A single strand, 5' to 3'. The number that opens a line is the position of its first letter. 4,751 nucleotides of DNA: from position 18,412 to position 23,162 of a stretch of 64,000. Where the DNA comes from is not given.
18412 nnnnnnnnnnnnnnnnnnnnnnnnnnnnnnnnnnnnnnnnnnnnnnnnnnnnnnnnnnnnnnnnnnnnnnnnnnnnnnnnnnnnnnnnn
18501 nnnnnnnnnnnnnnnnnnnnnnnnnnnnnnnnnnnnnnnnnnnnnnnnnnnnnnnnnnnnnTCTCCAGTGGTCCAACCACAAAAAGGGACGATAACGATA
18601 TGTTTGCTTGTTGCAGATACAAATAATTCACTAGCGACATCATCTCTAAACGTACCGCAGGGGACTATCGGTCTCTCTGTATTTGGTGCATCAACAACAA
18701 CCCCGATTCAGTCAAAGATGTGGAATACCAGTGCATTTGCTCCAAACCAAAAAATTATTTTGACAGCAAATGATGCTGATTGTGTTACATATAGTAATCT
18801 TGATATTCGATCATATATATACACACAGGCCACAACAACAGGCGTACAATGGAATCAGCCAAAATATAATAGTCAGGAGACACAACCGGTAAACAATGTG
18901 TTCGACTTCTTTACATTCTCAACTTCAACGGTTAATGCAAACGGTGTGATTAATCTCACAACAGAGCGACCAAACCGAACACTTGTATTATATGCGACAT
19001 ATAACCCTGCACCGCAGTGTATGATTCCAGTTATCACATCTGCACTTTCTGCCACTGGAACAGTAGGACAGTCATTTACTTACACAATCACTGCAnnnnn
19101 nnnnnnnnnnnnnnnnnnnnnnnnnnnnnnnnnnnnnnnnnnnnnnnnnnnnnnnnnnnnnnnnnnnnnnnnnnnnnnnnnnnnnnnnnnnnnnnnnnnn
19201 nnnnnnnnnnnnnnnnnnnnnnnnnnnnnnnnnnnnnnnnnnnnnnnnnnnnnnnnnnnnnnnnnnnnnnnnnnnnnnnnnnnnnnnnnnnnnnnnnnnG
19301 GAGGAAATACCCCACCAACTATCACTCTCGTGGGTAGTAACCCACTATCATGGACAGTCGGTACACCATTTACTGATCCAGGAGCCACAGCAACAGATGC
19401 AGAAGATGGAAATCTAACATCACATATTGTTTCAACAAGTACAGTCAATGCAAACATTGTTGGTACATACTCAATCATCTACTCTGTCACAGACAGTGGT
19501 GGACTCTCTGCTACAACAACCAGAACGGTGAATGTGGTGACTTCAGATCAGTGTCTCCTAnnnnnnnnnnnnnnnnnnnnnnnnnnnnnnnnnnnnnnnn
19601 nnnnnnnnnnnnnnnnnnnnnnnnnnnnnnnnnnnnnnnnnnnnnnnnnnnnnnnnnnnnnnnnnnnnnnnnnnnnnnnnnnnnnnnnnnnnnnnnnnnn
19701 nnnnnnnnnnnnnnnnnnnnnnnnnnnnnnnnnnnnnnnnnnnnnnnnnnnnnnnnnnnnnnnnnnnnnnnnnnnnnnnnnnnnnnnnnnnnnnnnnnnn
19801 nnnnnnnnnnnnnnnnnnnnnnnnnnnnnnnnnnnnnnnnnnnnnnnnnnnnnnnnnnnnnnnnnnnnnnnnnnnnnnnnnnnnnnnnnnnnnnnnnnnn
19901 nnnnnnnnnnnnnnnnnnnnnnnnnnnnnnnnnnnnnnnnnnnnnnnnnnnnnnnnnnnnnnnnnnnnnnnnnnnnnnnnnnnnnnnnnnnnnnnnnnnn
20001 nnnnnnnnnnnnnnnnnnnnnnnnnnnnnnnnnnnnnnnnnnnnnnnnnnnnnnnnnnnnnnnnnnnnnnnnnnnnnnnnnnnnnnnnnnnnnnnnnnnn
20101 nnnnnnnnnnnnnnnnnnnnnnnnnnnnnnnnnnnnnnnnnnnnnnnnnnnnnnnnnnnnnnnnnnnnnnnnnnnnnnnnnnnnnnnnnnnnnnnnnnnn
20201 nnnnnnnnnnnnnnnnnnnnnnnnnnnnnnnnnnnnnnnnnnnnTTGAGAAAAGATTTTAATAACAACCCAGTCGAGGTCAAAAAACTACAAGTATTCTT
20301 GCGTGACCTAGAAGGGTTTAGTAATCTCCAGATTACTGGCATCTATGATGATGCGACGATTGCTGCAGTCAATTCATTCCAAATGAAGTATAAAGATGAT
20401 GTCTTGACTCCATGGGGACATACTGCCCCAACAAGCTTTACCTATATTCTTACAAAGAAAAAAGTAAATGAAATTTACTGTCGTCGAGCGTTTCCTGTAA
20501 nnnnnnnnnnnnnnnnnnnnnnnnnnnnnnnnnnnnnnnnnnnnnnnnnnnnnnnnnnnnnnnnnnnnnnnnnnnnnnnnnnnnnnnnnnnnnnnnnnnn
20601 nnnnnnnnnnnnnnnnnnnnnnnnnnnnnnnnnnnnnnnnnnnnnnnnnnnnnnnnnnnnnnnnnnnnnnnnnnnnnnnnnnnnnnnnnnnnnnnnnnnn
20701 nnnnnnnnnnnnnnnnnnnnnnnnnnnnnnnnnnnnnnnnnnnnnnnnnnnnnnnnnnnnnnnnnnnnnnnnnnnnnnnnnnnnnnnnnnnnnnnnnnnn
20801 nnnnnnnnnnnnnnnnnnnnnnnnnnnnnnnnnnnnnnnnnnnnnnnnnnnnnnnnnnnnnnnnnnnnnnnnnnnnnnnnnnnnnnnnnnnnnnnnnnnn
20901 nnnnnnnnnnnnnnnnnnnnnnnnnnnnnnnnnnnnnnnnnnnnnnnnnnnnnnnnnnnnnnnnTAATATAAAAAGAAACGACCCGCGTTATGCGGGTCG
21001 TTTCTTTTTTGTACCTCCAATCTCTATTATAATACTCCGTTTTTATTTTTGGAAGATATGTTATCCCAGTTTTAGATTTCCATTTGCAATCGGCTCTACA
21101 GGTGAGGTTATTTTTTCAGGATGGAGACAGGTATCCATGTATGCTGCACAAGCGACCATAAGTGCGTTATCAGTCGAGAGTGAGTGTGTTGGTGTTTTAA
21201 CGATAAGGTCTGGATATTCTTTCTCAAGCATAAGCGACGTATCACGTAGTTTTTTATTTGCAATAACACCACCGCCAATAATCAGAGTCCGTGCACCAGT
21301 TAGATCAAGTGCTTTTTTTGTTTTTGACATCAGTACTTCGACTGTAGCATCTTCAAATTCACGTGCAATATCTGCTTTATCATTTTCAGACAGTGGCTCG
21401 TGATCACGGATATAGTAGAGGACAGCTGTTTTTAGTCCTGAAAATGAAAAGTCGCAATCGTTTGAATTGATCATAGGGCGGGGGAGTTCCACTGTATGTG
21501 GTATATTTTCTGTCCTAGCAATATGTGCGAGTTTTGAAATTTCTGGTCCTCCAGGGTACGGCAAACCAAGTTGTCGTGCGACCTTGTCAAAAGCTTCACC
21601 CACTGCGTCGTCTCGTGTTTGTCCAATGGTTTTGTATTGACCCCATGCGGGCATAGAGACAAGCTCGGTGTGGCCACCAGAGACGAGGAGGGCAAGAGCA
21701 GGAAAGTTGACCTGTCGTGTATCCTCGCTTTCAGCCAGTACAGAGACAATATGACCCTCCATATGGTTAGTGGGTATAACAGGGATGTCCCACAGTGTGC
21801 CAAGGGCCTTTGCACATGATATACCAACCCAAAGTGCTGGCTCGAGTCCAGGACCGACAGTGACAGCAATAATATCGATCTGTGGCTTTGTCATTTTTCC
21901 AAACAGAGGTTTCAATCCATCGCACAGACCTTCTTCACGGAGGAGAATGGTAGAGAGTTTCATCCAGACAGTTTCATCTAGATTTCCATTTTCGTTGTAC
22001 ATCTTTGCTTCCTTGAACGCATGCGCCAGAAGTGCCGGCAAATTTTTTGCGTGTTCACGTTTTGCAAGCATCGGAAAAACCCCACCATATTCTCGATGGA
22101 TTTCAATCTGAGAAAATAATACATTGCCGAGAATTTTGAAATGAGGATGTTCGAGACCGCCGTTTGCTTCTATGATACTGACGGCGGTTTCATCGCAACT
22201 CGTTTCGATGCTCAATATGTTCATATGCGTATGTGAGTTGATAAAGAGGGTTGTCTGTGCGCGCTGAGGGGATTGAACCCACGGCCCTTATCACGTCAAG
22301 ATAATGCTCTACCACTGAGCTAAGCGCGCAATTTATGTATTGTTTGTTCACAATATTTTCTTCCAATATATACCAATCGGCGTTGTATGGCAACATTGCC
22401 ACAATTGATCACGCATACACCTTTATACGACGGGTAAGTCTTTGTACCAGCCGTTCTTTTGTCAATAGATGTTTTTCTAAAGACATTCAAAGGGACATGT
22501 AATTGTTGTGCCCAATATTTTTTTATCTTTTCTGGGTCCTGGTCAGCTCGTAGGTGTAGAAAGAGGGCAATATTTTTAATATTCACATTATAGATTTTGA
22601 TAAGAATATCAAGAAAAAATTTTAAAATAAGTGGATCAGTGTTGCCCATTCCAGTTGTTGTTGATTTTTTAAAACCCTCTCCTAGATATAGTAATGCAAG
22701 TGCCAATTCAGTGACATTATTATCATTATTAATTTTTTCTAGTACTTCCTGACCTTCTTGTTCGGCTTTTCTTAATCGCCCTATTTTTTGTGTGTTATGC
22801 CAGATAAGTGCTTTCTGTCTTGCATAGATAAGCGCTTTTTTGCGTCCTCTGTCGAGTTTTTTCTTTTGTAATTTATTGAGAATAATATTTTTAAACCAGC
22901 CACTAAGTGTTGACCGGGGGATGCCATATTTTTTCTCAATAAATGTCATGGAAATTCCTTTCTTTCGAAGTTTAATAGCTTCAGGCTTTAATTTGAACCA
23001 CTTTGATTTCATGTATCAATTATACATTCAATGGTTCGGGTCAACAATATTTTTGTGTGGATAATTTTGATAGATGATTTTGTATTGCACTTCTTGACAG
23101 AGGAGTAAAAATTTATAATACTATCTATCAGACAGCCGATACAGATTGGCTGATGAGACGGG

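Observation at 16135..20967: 1610-aa S-layer-like giant protein with three ~98% identical 230-bp intragenic repeats, an SLH-like triplet, He_PIG domains and a poly-Gly tract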

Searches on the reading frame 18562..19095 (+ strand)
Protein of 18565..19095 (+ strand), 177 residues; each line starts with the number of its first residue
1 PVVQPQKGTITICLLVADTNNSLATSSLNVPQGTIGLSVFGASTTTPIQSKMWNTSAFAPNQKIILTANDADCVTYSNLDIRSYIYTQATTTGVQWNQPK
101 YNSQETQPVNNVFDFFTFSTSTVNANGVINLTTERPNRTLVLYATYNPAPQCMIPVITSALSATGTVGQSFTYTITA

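Call 11: search_protein_families(library=pfam, proteins=[window:18565-19095:+], max_evalue=0.1)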
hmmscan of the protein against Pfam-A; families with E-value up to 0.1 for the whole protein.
window:18565-19095:+ (177 aa): 0 families

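Call 33: search_protein_families(library=pfam, alignment_id=A3, max_evalue=1)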
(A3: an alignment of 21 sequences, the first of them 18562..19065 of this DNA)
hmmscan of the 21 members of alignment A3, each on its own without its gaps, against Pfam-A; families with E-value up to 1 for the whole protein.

A. member 1, window:18562-19065:+ (168 aa): 1 family
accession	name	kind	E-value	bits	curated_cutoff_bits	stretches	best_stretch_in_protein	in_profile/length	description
PF00268.27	Ribonuc_red_sm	-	0.16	11.8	33.6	1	96-136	37-76/281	Ribonucleotide reductase, small chain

B. families by the number of members that match (of 21 scanned): 7 families
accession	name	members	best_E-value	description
PF17839.6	CNP_C_terminal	3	0.049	C-terminal domain of cyclic nucleotide phosphodiesterase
PF04741.18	InvH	1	0.0037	InvH outer membrane lipoprotein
PF09971.14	DUF2206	1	0.038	Predicted membrane protein (DUF2206)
PF00924.24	MS_channel_2nd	1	0.067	Mechanosensitive ion channel, beta-domain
PF22352.2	K319L-like_PKD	1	0.11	K319L-like, PKD domain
PF00268.27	Ribonuc_red_sm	1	0.16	Ribonucleotide reductase, small chain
PF00400.38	WD40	1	0.2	WD domain, G-beta repeat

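Call 34: search_solved_structures(query=A3, max_evalue=10)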
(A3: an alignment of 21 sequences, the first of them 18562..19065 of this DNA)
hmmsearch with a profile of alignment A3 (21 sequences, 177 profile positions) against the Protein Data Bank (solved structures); distinct sequences matched with E-value up to 10: 1.
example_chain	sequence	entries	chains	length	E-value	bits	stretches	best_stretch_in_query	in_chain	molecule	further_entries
9q1v_A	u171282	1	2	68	1.9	11.3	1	126-175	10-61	FimH minibinder F7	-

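Call 43: predict_structure(alignment_id=A3)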
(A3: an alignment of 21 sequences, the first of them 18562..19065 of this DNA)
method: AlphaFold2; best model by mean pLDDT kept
length: 168 residues; sequences in the alignment: 21
mean_pLDDT: 93.3   pTM: 0.83
mean pLDDT of the five models: 93.3, 92.8, 92.6, 91.8, 90.3
residues with pLDDT >= 90: 138; 70-90: 23; 50-70: 7; < 50: 0
segments of 3 or more residues with pLDDT < 50: none
pLDDT, mean of each block of 10 residues (from residue 1): 88 98 96 97 89 97 98 97 97 97 97 98 97 97 96 76 66
secondary structure, 60 per line:
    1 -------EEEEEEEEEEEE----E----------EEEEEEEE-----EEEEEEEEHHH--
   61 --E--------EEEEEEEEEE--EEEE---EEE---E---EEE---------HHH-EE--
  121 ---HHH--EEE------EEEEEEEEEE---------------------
elements in order: E8-19 E35-42 E48-55 E72-81 E84-87 E91-93 E101-103 E129-131 E138-147

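Call 46: fold_search(model_id=the predicted structure, library=pdb)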
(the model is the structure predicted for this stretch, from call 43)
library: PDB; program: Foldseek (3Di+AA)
matches with E <= 10: 418; with E <= 0.001: 2
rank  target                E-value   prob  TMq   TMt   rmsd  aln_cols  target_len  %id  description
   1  6n0a_B                8.8e-04  1.00  0.39  0.27   7.3       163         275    9  Structure of the major pilin protein (T-18.1) from Streptococcus pyogenes serotype MGAS8232 (released 2019-04-17)
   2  8f5n_A                8.8e-04  1.00  0.37  0.25   7.5       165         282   10  Identification of an Immunodominant region on a Group A Streptococcus T-antigen Reveals Temperature-Dependent Motion i (released 2023-03-08)
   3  8f70                  1.4e-03  1.00  0.39  0.14   7.5       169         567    9  Identification of an Immunodominant region on a Group A Streptococcus T-antigen Reveals Temperature-Dependent Motion in  (released 2023-03-08)
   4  6n0a_A                1.8e-03  1.00  0.40  0.26   7.3       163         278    9  Structure of the major pilin protein (T-18.1) from Streptococcus pyogenes serotype MGAS8232 (released 2019-04-17)
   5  5u5o                  2.9e-03  1.00  0.45  0.28   6.2       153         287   10  Bacterial adhesin from Mobiluncus mulieris containing intramolecular disulfide, isopeptide, and ester bond cross-links ( (released 2018-06-13)
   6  5u6f                  3.1e-03  1.00  0.45  0.28   6.2       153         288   10  Bacterial adhesin from Mobiluncus mulieris containing intramolecular disulfide, isopeptide, and ester bond cross-links ( (released 2018-06-13)
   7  2xtl_A                5.7e-03  1.00  0.38  0.17   5.3       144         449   14  Structure of the major pilus backbone protein from Streptococcus Agalactiae (released 2011-07-06)
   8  2xtl_B                8.5e-03  0.99  0.37  0.16   5.7       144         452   12  Structure of the major pilus backbone protein from Streptococcus Agalactiae (released 2011-07-06)
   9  8c27_B                1.2e-02  0.99  0.40  0.51   9.3       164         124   11  Domain 3 of Group B Streptococcus pilus protein as scaffold for the display of foreign epitopes (released 2024-01-10)
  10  8c27_A                1.4e-02  0.96  0.37  0.45   8.2       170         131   10  Domain 3 of Group B Streptococcus pilus protein as scaffold for the display of foreign epitopes (released 2024-01-10)
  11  3gf8                  1.6e-02  0.94  0.38  0.24  12.2       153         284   12  Crystal structure of putative polysaccharide binding proteins (DUF1812) (NP_809975.1) from BACTEROIDES THETAIOTAOMICRON  (released 2009-03-24)
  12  3zhn                  4.1e-02  0.66  0.32  0.38  10.8       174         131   10  Crystal structure of the T6SS lipoprotein TssJ1 from Pseudomonas aeruginosa (released 2013-06-12)
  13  2x9y                  4.9e-02  0.94  0.37  0.16   7.7       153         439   11  STRUCTURE OF THE PILUS BACKBONE (RRGB) FROM STREPTOCOCCUS PNEUMONIAE (released 2010-06-30)
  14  3o32_B                5.2e-02  0.35  0.30  0.22   8.7       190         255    7  Crystal Structure of 4-Chlorocatechol Dioxygenase from Rhodococcus opacus 1CP in complex with 3,5-dichlorocatechol (released 2011-08-10)
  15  2x9w                  6.2e-02  0.95  0.37  0.17   5.3       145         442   12  STRUCTURE OF THE PILUS BACKBONE (RRGB) FROM STREPTOCOCCUS PNEUMONIAE (released 2010-06-30)
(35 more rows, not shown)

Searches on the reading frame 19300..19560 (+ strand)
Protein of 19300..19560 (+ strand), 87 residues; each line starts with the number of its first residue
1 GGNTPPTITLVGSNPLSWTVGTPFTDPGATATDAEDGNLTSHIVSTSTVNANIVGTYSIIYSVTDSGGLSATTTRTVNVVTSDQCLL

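Call 11: search_protein_families(library=pfam, proteins=[window:19300-19560:+], max_evalue=0.1)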
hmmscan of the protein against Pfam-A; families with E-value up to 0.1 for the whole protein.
window:19300-19560:+ (87 aa): 4 families
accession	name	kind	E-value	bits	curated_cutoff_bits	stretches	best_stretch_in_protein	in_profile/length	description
PF16403.11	Bact_surface_Ig-like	-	8.3e-22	77.5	27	1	8-79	1-71/71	Bacterial surface protein, Ig-like domain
PF17963.7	Big_9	-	0.0013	20.1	23.6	1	14-78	33-89/89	Bacterial Ig domain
PF11825.13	Nuc_recep-AF1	-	0.05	14.1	27.3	1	20-83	12-76/114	Nuclear/hormone receptor activator site AF-1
PF17892.7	Cadherin_5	-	0.087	13.1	26.5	0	33-79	49-97/98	Cadherin-like domain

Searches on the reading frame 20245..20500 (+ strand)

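Call 35: search_protein_families(library=pfam, proteins=[window:20245-20500:+], max_evalue=0.01)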
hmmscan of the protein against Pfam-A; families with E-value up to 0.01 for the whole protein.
window:20245-20500:+ (85 aa): 1 family
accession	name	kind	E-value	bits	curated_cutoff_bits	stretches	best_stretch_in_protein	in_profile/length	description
PF01471.23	PG_binding_1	-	1.6e-06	28.7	23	1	11-49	4-41/57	Putative peptidoglycan binding domain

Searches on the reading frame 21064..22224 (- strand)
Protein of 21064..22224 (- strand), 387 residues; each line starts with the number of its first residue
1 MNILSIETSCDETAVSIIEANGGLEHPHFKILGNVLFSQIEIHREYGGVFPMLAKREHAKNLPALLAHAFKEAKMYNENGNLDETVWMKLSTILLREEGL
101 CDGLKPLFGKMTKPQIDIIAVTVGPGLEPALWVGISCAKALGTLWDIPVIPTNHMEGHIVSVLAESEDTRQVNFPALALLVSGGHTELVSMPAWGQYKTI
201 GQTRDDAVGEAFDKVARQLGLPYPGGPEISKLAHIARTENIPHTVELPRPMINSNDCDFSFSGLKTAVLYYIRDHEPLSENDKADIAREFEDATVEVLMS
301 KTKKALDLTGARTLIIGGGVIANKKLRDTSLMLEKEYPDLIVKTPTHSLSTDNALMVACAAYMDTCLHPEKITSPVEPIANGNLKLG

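Call 77: find_encoding_contigs(protein=window:21064-22224:-, flank=10000, max_places=10)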
Protein window:21064-22224:- (387 aa): 1 contig read that carries it; 1 place shown.
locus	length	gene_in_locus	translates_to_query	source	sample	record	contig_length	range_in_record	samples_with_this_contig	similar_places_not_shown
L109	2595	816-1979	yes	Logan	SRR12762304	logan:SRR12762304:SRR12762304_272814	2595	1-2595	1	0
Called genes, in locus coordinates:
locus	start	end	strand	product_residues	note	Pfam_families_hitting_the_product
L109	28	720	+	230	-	-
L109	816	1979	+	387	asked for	PF00814:TsaD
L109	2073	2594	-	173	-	?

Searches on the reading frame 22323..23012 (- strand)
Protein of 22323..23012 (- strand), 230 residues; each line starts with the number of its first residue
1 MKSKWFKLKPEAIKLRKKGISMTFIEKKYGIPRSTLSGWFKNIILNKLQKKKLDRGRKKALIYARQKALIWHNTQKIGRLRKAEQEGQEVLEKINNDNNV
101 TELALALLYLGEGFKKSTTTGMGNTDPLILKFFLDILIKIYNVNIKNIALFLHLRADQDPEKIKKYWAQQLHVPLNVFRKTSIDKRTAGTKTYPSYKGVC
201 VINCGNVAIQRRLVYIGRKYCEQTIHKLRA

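Call 51: search_protein_families(library=pfam, proteins=[window:22323-23012:-], max_evalue=0.001)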
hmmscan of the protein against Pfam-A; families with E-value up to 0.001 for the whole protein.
window:22323-23012:- (230 aa): 1 family
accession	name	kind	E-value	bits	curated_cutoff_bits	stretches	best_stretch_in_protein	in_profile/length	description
PF23125.1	Xre-MbcA-ParS_M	-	0.00036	20.6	27.8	0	23-42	5-24/51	Antitoxin Xre/MbcA/ParS-like, middle domain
